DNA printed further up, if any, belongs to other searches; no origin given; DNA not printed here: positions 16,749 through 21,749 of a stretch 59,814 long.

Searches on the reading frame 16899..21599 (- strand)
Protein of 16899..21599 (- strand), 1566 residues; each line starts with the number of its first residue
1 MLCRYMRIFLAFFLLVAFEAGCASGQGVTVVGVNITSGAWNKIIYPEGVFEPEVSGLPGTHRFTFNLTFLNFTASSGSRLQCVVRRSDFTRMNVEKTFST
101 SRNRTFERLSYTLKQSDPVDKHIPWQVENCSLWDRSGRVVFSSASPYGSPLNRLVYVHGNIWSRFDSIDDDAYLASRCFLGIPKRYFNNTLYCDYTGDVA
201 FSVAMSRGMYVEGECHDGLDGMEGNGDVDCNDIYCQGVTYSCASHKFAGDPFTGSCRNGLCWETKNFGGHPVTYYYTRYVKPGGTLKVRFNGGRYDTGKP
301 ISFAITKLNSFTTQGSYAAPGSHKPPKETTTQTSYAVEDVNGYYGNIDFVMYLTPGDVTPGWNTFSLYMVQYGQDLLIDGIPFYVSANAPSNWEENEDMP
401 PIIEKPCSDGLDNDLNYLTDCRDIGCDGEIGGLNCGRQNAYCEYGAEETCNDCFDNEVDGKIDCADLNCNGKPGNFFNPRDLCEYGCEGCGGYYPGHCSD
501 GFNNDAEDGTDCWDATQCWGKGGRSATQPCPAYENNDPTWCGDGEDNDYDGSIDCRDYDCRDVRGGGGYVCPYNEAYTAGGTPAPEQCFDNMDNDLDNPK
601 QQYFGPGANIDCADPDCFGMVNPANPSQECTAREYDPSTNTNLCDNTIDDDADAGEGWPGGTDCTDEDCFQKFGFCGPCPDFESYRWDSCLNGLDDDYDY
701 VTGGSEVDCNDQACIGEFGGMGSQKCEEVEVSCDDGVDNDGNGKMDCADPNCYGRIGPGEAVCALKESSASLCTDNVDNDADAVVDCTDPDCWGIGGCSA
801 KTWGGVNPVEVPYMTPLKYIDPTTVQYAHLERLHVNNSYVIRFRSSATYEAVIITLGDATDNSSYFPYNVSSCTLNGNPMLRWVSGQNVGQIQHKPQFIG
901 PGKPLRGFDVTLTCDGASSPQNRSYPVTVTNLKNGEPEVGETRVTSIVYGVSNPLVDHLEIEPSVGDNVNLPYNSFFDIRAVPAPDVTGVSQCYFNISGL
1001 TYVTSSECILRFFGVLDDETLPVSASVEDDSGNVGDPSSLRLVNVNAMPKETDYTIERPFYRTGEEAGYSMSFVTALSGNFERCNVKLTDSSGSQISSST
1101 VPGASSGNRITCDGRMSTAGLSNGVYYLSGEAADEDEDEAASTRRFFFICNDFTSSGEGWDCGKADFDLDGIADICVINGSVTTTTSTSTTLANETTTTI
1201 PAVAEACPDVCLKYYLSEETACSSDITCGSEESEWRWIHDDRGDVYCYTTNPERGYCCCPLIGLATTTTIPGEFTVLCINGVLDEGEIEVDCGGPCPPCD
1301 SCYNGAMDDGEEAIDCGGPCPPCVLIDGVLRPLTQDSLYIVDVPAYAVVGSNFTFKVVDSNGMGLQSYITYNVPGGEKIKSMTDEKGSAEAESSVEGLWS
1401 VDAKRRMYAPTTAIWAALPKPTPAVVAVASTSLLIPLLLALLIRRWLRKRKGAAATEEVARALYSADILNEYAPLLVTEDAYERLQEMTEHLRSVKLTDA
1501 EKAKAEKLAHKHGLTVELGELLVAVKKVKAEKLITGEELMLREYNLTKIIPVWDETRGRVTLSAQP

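Call 10: search_protein_families(library=pfam, proteins=[window:16899-21599:-], max_evalue=0.01)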
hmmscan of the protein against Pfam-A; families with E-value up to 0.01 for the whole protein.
window:16899-21599:- (1566 aa): 0 families

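Call 33: search_protein_families(library=ncbifam, proteins=[window:16899-21599:-], max_evalue=0.1)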
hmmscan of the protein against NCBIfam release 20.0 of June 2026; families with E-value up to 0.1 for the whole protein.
window:16899-21599:- (1566 aa): 1 family
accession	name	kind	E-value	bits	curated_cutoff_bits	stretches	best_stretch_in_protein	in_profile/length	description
NF033662.1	acid_disulf_rpt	repeat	8.9e-28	95.7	41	5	728-754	2-28/32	acidic double-disulfide repeat-containing protein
